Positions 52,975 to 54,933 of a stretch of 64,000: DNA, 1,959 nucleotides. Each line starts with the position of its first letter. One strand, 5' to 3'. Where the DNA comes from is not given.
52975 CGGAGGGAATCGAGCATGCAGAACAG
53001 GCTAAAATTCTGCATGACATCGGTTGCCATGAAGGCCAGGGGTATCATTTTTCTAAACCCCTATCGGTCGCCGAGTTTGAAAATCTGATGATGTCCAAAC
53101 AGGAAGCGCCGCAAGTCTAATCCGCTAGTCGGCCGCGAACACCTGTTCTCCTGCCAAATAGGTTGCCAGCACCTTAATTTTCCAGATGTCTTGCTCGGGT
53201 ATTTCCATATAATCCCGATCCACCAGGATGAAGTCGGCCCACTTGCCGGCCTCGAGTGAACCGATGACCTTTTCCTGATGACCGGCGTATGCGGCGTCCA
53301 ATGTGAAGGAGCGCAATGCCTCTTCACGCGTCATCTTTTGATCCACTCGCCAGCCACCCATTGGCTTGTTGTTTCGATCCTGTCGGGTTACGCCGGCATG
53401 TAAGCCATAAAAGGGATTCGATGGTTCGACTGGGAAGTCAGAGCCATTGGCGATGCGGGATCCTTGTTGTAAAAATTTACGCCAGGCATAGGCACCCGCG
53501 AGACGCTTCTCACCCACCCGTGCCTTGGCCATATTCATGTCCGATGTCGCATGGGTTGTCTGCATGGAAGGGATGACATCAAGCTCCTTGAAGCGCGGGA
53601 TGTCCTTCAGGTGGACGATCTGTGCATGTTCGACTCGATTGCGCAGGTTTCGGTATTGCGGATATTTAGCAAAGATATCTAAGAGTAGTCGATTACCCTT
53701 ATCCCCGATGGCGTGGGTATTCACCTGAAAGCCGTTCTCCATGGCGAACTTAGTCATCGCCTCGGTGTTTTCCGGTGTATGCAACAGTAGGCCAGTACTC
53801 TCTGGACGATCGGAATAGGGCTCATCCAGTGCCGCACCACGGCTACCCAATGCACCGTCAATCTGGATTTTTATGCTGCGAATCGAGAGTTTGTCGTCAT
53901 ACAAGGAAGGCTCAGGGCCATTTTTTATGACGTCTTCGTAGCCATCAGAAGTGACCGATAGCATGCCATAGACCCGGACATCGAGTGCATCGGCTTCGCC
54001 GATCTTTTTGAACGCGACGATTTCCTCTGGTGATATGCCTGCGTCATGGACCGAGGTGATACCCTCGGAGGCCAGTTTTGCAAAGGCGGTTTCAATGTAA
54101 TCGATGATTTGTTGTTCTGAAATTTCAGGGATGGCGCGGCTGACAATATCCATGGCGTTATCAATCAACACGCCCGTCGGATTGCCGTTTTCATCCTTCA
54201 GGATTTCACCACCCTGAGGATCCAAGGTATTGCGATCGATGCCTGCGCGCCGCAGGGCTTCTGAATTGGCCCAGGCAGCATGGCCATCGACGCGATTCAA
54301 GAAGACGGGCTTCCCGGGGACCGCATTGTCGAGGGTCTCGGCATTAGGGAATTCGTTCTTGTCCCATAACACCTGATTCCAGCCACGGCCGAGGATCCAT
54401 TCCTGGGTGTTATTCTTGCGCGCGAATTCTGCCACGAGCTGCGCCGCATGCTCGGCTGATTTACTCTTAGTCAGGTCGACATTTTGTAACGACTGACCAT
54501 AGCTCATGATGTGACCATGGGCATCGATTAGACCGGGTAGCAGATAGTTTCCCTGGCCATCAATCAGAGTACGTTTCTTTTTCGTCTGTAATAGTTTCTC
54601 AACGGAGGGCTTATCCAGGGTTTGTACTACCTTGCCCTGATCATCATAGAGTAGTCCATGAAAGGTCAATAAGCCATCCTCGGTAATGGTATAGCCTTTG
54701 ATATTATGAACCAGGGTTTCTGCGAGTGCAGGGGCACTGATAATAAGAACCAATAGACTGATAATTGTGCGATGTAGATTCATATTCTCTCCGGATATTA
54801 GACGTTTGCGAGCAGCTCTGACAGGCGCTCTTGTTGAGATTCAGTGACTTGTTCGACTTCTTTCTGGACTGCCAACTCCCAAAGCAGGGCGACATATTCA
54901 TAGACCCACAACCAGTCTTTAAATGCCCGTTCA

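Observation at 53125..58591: Five-gene thiamine-scavenging operon ending in a periplasmic amidohydrolase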

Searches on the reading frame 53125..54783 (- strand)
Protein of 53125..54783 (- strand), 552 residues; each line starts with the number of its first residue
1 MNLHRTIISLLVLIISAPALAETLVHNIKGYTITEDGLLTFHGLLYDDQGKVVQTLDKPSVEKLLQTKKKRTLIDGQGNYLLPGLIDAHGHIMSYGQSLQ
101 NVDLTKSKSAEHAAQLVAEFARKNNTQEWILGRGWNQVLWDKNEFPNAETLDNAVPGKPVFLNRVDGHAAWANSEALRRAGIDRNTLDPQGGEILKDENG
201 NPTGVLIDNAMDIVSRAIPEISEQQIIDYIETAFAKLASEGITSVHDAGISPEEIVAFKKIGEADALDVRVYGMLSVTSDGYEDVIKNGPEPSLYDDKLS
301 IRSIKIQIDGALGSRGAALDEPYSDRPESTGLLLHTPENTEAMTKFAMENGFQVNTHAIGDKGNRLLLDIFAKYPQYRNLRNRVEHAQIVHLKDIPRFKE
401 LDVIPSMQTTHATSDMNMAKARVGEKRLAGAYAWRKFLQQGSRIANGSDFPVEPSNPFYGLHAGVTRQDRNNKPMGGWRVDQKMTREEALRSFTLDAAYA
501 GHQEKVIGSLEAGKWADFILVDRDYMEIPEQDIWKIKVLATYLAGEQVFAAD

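Call 4: search_protein_families(library=pfam, proteins=[window:53125-54783:-])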
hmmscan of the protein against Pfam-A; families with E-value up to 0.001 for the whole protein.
window:53125-54783:- (552 aa): 2 families
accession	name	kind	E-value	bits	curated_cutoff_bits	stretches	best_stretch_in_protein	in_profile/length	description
PF07969.17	Amidohydro_3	-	1.1e-104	351.9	29.7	1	73-549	2-472/472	Amidohydrolase family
PF01979.26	Amidohydro_1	-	4.9e-15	56.1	25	1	214-544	28-341/345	Amidohydrolase family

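Call 9: find_homologous_proteins(query=window:53125-54783:-, max_evalue=1e-20)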
Query window:53125-54783:- (552 aa): 8000 proteins with E <= 1e-20 among 8000 candidates; the best 120 are listed.
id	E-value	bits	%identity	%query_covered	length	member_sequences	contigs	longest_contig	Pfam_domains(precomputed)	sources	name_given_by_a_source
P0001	0.0e+0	1252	100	100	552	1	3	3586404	PF07969.18,PF01979.27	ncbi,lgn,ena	-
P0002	0.0e+0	1132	89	100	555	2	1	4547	PF07969.18,PF01979.27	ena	-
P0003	0.0e+0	1044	82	100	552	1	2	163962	PF07969.18,PF01979.27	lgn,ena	-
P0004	0.0e+0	1037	81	100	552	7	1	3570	PF07969.18,PF01979.27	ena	-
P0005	5.6e-289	977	78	99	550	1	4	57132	PF07969.18,PF01979.27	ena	-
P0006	8.0e-285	964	76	100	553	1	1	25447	PF07969.18,PF01979.27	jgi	jgi:predicted amidohydrolase YtcJ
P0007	4.3e-273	925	74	98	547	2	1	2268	PF07969.18,PF01979.27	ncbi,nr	ncbi:MAG: amidohydrolase family protein, partial [Enterobacterales bacterium]|nr:amidohydrolase fami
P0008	3.5e-267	906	73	96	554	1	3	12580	PF07969.18,PF01979.27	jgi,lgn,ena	-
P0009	1.8e-243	827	67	96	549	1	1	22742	PF07969.18,PF01979.27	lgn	-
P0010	1.6e-239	814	64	100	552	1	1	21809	PF07969.18,PF01979.27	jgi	-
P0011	1.7e-238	811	65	96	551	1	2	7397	PF07969.18,PF01979.27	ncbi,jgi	ncbi:MAG: putative amidohydrolase YtcJ [Enterobacterales bacterium]|jgi:predicted amidohydrolase Ytc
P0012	2.3e-238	810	64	99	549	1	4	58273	PF07969.18,PF01979.27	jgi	-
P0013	1.7e-237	808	64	98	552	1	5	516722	PF07969.18,PF01979.27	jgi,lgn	-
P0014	5.1e-237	806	66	96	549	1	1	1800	PF07969.18,PF01979.27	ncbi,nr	ncbi:MAG: amidohydrolase [Gammaproteobacteria bacterium]|nr:amidohydrolase [Gammaproteobacteria bact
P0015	2.1e-236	804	63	99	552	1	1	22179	PF07969.18,PF01979.27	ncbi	-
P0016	8.0e-236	802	64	99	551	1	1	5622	PF07969.18,PF01979.27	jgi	jgi:predicted amidohydrolase YtcJ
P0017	2.1e-234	797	64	99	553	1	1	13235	PF07969.18,PF01979.27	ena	-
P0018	2.7e-234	797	64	98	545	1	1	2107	PF07969.18,PF01979.27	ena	-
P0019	4.0e-233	793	64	96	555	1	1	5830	PF07969.18,PF01979.27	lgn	-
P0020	1.0e-232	792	63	99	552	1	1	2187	PF07969.18,PF01979.27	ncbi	-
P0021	5.7e-232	789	65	95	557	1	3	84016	PF07969.18,PF01979.27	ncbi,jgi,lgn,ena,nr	ncbi:MAG: amidohydrolase [Gammaproteobacteria bacterium]|nr:MAG: amidohydrolase [Gammaproteobacteria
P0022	1.3e-231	788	64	96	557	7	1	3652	PF07969.18,PF01979.27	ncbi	-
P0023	6.6e-230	783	63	99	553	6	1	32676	PF07969.18,PF01979.27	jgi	-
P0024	8.1e-230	782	63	98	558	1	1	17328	PF07969.18,PF01979.27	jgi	-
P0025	3.2e-227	774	63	96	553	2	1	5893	PF07969.18,PF01979.27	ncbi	-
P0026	1.6e-225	768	61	100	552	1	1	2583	PF07969.18,PF01979.27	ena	-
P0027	1.1e-216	739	63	92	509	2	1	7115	PF07969.18,PF01979.27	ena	-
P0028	9.5e-215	733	84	69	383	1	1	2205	PF07969.18,PF01979.27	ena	-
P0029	2.9e-185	635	62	82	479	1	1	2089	PF07969.18,PF01979.27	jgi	-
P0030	2.1e-182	626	54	98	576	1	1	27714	PF07969.18,PF01979.27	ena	-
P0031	9.3e-181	620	53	100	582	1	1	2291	PF07969.18,PF01979.27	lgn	-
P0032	5.3e-180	618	68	72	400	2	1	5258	PF07969.18,PF01979.27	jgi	jgi:predicted amidohydrolase YtcJ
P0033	6.7e-179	614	52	99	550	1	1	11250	PF07969.18,PF01979.27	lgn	-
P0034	2.6e-178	612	53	99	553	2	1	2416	PF07969.18,PF01979.27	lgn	-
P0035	1.6e-177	610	51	100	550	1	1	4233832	PF07969.18,PF01979.27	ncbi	ncbi:amidohydrolase [Thalassotalea piscium]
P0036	2.0e-177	609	52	99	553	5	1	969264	PF07969.18,PF01979.27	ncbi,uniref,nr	ncbi:hypothetical protein SAMN05661010_00880 [Modicisalibacter muralis]|uniref:Amidohydrolase 3 doma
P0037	3.3e-177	609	51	99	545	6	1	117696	PF07969.18,PF01979.27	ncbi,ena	-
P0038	4.0e-177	608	50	100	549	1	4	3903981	PF07969.18,PF01979.27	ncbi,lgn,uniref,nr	ncbi:amidohydrolase [Thalassotalea piscium]|uniref:Amidohydrolase 3 domain-containing protein n=1 Ta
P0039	2.5e-176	606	54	98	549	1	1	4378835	PF07969.18,PF01979.27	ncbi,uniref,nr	ncbi:amidohydrolase [Lacimicrobium alkaliphilum]|uniref:Amidohydrolase n=1 Tax=Lacimicrobium alkalip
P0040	3.1e-176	605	51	99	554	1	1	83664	PF07969.18,PF01979.27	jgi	-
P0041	3.3e-176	605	52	99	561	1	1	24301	PF07969.18,PF01979.27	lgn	-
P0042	3.7e-176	605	50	99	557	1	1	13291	PF07969.18,PF01979.27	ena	-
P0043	7.1e-176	604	51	96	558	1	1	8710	PF07969.18,PF01979.27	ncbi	-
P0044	7.4e-176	604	49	98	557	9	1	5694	PF07969.18,PF01979.27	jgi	-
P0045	1.0e-175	604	48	100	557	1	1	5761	PF07969.18,PF01979.27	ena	-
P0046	1.4e-175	603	51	100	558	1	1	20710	PF07969.18,PF01979.27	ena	-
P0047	1.9e-175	603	49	99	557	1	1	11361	PF07969.18,PF01979.27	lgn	-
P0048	2.1e-175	603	53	95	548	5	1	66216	PF07969.18,PF01979.27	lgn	-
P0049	2.2e-175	603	50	100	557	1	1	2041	PF07969.18,PF01979.27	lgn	-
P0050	2.4e-175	602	48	100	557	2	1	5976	PF07969.18,PF01979.27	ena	-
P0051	3.6e-175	602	52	98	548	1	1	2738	PF07969.18,PF01979.27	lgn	-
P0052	3.7e-175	602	51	99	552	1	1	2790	PF07969.18,PF01979.27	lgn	-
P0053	3.9e-175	602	53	99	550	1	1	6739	PF07969.18,PF01979.27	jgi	jgi:predicted amidohydrolase YtcJ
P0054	4.7e-175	602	52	99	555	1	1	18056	PF07969.18,PF01979.27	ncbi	ncbi:MAG: amidohydrolase [Cognaticolwellia sp.]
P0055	4.8e-175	601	53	95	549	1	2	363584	PF07969.18,PF01979.27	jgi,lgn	jgi:predicted amidohydrolase YtcJ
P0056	5.5e-175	601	54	98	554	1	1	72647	PF07969.18,PF01979.27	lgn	-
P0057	5.7e-175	601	52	98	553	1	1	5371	PF07969.18,PF01979.27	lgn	-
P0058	5.9e-175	601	49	100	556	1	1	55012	PF07969.18,PF01979.27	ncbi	-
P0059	6.6e-175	601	51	100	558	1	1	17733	PF07969.18,PF01979.27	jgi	jgi:predicted amidohydrolase YtcJ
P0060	6.8e-175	601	48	100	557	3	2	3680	PF07969.18,PF01979.27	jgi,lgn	jgi:predicted amidohydrolase YtcJ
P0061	7.3e-175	601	52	99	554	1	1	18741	PF07969.18,PF01979.27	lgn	-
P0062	8.9e-175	601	52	97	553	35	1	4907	PF07969.18,PF01979.27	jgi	-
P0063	9.2e-175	601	51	99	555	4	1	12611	PF07969.18,PF01979.27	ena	-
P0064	9.4e-175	601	53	100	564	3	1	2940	PF07969.18,PF01979.27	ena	-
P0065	9.6e-175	600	53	99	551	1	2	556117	PF07969.18,PF01979.27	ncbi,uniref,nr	ncbi:amidohydrolase [Lacimicrobium alkaliphilum]|uniref:Amidohydrolase n=1 Tax=Lacimicrobium alkalip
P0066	1.0e-174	600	50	96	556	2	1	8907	PF07969.18,PF01979.27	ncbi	-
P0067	1.1e-174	600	50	100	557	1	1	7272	PF07969.18,PF01979.27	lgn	-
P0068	1.7e-174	600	51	99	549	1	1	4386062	PF07969.18,PF01979.27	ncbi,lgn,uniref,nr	ncbi:amidohydrolase [Thalassotalea atypica]|uniref:amidohydrolase n=1 Tax=Thalassotalea atypica TaxI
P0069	1.8e-174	600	52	98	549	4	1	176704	PF07969.18,PF01979.27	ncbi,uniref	ncbi:MAG: amidohydrolase [Paraglaciecola sp.]|uniref:amidohydrolase n=1 Tax=Paraglaciecola sp. TaxID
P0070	1.9e-174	600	52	97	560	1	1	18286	PF07969.18,PF01979.27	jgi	jgi:predicted amidohydrolase YtcJ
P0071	2.2e-174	599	52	98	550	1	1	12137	PF07969.18,PF01979.27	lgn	-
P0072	2.3e-174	599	52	98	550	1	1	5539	PF07969.18,PF01979.27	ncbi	-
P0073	3.7e-174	599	51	99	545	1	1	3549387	PF07969.18,PF01979.27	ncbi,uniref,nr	ncbi:amidohydrolase [Thalassotalea sp. LPB0316]|uniref:amidohydrolase n=1 Tax=Thalassotalea sp. LPB0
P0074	3.7e-174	599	52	98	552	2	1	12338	PF07969.18,PF01979.27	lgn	-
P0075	3.8e-174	599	50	96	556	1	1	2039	PF07969.18,PF01979.27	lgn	-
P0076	4.0e-174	598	51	97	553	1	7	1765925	PF07969.18,PF01979.27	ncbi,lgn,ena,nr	ncbi:MAG: amidohydrolase [Balneola sp.]|nr:amidohydrolase [Balneola sp.] MBO6649411.1 amidohydrolase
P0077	4.1e-174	598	51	99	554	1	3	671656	PF07969.18,PF01979.27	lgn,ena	-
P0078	5.4e-174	598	50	96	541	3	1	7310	PF07969.18,PF01979.27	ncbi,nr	ncbi:MAG: amidohydrolase [Balneolaceae bacterium]|nr:amidohydrolase [Balneolaceae bacterium]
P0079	5.4e-174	598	52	96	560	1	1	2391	PF07969.18,PF01979.27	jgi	jgi:predicted amidohydrolase YtcJ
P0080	5.6e-174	598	52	99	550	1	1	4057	PF07969.18,PF01979.27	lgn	-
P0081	5.8e-174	598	51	100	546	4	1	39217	PF07969.18,PF01979.27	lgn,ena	-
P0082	5.9e-174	598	51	99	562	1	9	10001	PF07969.18,PF01979.27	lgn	-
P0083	6.6e-174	598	52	98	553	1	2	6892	PF07969.18,PF01979.27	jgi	jgi:predicted amidohydrolase YtcJ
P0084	6.7e-174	598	51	99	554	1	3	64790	PF07969.18,PF01979.27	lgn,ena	-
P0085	7.5e-174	598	51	99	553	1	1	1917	PF07969.18,PF01979.27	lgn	-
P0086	8.2e-174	597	51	99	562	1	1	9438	PF07969.18,PF01979.27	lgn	-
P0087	8.5e-174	597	52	98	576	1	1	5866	PF07969.18,PF01979.27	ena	-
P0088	9.8e-174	597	52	99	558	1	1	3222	PF07969.18,PF01979.27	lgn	-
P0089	1.0e-173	597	52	98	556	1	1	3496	PF07969.18,PF01979.27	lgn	-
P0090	1.1e-173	597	54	95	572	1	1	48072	PF07969.18,PF01979.27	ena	-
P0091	1.1e-173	597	51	98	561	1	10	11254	PF07969.18,PF01979.27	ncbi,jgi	ncbi:MAG: putative amidohydrolase YtcJ [Shewanella sp.]|jgi:predicted amidohydrolase YtcJ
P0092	1.1e-173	597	51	99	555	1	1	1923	PF07969.18,PF01979.27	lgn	-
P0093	1.1e-173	597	52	98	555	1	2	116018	PF07969.18,PF01979.27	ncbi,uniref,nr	ncbi:amidohydrolase [Shewanella saliphila]|uniref:Amidohydrolase n=2 Tax=Shewanella saliphila TaxID=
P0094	1.1e-173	597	52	99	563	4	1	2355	PF07969.18,PF01979.27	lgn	-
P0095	1.2e-173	597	51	99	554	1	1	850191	PF07969.18,PF01979.27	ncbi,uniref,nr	ncbi:amidohydrolase [Cognaticolwellia mytili]|uniref:amidohydrolase n=1 Tax=Cognaticolwellia mytili 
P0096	1.2e-173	597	49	100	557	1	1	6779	PF07969.18,PF01979.27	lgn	-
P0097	1.2e-173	597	49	99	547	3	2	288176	PF07969.18,PF01979.27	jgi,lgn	-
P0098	1.6e-173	596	51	99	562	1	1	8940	PF07969.18,PF01979.27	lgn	-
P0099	1.6e-173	596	52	100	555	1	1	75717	PF07969.18,PF01979.27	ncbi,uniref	ncbi:amidohydrolase [Halomonas sp. GXIMD04776]|uniref:amidohydrolase n=1 Tax=Halomonas sp. GXIMD0477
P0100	1.7e-173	596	50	99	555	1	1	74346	PF07969.18,PF01979.27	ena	-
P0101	1.7e-173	596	52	95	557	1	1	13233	PF07969.18,PF01979.27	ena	-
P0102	1.9e-173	596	51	98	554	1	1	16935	PF07969.18,PF01979.27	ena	-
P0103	2.2e-173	596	51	98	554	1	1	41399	PF07969.18,PF01979.27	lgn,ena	-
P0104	2.4e-173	596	53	99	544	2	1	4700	PF07969.18,PF01979.27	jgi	jgi:predicted amidohydrolase YtcJ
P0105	2.4e-173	596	52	96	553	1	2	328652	PF07969.18,PF01979.27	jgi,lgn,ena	-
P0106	2.5e-173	596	52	97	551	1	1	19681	PF07969.18,PF01979.27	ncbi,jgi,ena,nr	ncbi:MAG: amidohydrolase [Gammaproteobacteria bacterium]|nr:amidohydrolase [Gammaproteobacteria bact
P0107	2.6e-173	596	51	98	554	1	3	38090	PF07969.18,PF01979.27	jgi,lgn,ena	jgi:predicted amidohydrolase YtcJ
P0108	2.6e-173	596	51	98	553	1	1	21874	PF07969.18,PF01979.27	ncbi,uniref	ncbi:amidohydrolase [Shewanella ulleungensis]|uniref:amidohydrolase n=1 Tax=Shewanella ulleungensis 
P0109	2.7e-173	596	49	99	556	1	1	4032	PF07969.18,PF01979.27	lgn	-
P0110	2.7e-173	596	52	99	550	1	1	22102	PF07969.18,PF01979.27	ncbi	-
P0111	2.8e-173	596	51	98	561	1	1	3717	PF07969.18,PF01979.27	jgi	jgi:predicted amidohydrolase YtcJ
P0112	2.9e-173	596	51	99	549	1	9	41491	PF07969.18,PF01979.27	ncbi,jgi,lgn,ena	-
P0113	3.2e-173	595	49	99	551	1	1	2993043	PF07969.18,PF01979.27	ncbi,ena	-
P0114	3.4e-173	595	52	95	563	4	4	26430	PF07969.18,PF01979.27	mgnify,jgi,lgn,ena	mgnify:CR=1 FL=1|jgi:hypothetical protein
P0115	3.4e-173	595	51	96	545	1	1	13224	PF07969.18,PF01979.27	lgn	-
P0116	3.7e-173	595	50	96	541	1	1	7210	PF07969.18,PF01979.27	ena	-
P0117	3.7e-173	595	52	98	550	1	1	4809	PF07969.18,PF01979.27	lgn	-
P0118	3.8e-173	595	50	96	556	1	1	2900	PF07969.18,PF01979.27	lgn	-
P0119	3.9e-173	595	50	96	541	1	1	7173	PF07969.18,PF01979.27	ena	-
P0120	3.9e-173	595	52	99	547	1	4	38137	PF07969.18,PF01979.27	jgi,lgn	jgi:predicted amidohydrolase YtcJ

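Call 11: find_encoding_contigs(protein=P0001, flank=10000, max_places=3)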
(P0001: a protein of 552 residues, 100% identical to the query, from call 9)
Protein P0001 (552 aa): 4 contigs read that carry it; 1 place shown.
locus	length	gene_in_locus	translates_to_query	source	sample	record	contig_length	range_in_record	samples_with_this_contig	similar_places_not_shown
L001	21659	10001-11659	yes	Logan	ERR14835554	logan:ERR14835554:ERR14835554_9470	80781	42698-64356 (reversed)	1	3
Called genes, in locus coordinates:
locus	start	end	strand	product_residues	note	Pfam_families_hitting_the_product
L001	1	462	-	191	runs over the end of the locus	PF04203:Sortase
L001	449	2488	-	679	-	PF13757:VIT_2, PF08487:VIT, PF00092:VWA, PF13519:VWA_2, PF13768:VWA_3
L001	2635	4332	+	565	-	PF13646:HEAT_2, PF02985:HEAT (faint), PF00160:Pro_isomerase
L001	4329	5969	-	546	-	PF00501:AMP-binding, PF23562:AMP-binding_C_3 (weak)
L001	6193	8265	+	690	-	PF07715:Plug, PF00593:TonB_dep_Rec_b-barrel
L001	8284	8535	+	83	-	-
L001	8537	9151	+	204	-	PF04973:NMN_transporter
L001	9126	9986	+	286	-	PF01633:Choline_kinase, PF01636:APH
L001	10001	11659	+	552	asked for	PF07969:Amidohydro_3, PF01979:Amidohydro_1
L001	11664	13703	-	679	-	PF00990:GGDEF, PF00563:EAL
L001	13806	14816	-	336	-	PF00762:Ferrochelatase, PF01903:CbiX (faint)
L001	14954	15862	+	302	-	PF00582:Usp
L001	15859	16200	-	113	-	PF11743:DUF3301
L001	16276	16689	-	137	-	PF02472:ExbD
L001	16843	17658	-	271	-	PF01149:Fapy_DNA_glyco, PF06831:H2TH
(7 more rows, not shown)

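Call 13: find_related_loci(query=A1, collection=genome_contigs, flank=10000)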
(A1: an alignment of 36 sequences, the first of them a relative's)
Query A1 (552 aa) in genome_contigs; peptide patterns used: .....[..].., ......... (x = any residue, [..] = any of these).
600 stretches matched a pattern (row limit reached: there are more); 595 encode a relative of the query (tblastn E <= 1e-3); the best 80 are kept; 80 distinct loci.
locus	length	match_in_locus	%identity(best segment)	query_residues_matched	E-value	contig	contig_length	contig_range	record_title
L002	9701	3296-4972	50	2-549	4e-177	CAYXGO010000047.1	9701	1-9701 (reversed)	MAG TPA_asm: uncultured Pseudomonas sp. isolate SRP319275_co1_339 genome assembly, contig: NODE_9001_length_9701_cov_3.7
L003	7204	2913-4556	50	7-552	4e-176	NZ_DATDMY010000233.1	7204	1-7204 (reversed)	MAG: Dokdonella sp. isolate SMAG_U423 k141_707057, whole genome shotgun sequence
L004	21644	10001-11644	49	1-549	5e-175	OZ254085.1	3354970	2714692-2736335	MAG: Balneola sp. isolate 6705be8a-f9fb-46c9-9b46-a561a5706c45 genome assembly, chromosome: 1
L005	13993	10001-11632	51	3-548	2e-173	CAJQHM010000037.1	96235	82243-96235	MAG: uncultured Pseudomonadales bacterium isolate 0.2_20180403_Bin_27_1 genome assembly, contig: c_000000000082, whole g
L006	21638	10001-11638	50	3-550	4e-173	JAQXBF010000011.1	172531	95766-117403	MAG: Porticoccaceae bacterium isolate cluster4_bin.13 k119_9111, whole genome shotgun sequence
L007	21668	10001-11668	49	1-549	9e-173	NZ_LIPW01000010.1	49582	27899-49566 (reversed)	Pseudidiomarina woesei strain DSM 27808 DSM_27808_10, whole genome shotgun sequence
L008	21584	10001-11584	51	21-549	2e-172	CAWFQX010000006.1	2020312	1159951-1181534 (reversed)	MAG: uncultured Gammaproteobacteria bacterium isolate MFD00964.bin.1.275 genome assembly, contig: contig_3438, whole gen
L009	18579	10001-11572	52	23-548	6e-172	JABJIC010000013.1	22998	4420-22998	MAG: Gammaproteobacteria bacterium isolate SI074_bin35 k141_521065, whole genome shotgun sequence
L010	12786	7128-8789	47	1-549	4e-172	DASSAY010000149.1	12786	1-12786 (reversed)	MAG TPA_asm: Balneolaceae bacterium isolate SMAG_U880 k141_1158002, whole genome shotgun sequence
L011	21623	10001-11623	50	7-549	1e-170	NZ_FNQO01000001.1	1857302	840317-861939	Microbulbifer marinus strain CGMCC 1.10657, whole genome shotgun sequence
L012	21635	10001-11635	49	11-551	3e-170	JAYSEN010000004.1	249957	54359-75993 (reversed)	MAG: Undibacterium sp. isolate ZZ2_ZZA248_bin.51 NODE_37_length_249957_cov_16.610359, whole genome shotgun sequence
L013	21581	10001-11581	50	23-550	2e-170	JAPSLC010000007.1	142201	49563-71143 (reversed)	MAG: Cupriavidus sp. isolate RH59_bin.011 NODE_132_length_142201_cov_8.233315, whole genome shotgun sequence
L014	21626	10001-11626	50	6-549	1e-169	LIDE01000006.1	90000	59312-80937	MAG: SAR92 bacterium BACL16 MAG-120619-bin48 contig00002.1_to_9_1_120619-bin48, whole genome shotgun sequence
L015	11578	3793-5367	51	23-549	9e-170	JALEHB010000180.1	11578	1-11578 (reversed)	MAG: Pseudomonadales bacterium isolate HH_bin3 k97_78484, whole genome shotgun sequence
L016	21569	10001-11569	50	23-547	6e-169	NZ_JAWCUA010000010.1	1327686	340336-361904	Psychrosphaera aquimarina strain KCTC 52743 contig_6, whole genome shotgun sequence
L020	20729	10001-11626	49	5-550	3e-166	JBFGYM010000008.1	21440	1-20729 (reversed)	MAG: Woeseiaceae bacterium isolate Mix_sand06.2021.04.G.12 k141_1952255_length_21440_cov_17.3347, whole genome shotgun s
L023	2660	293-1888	49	19-549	7e-177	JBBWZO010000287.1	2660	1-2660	MAG: Massilia sp. isolate Holy_395 scaffold_4769171, whole genome shotgun sequence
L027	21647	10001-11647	47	2-549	4e-165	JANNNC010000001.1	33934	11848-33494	MAG: Massilia sp. isolate SOY_35_metabat.186 SOY_35_k141_1232011, whole genome shotgun sequence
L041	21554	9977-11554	49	21-550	2e-159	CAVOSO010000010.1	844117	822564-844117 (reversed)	MAG: uncultured Gammaproteobacteria bacterium isolate MFD09964.bin.1.76 genome assembly, contig: contig_9032, whole geno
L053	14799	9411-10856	47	73-551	1e-144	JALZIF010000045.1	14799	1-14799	MAG: Gemmatimonadota bacterium isolate MOJ bin7 SC8837-39_k127_2264714, whole genome shotgun sequence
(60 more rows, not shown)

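Call 15: search_solved_structures(query=window:53125-54783:-, max_evalue=0.00001)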
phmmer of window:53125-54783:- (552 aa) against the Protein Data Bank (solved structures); distinct sequences matched with E-value up to 0.00001: 2.
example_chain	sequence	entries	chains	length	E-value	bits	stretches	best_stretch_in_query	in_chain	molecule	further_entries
3igh_X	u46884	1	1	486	3.8e-44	154.5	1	42-530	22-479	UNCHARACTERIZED METAL-DEPENDENT HYDROLASE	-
3icj_A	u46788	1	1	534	5.8e-40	140.8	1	72-526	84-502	uncharacterized metal-dependent hydrolase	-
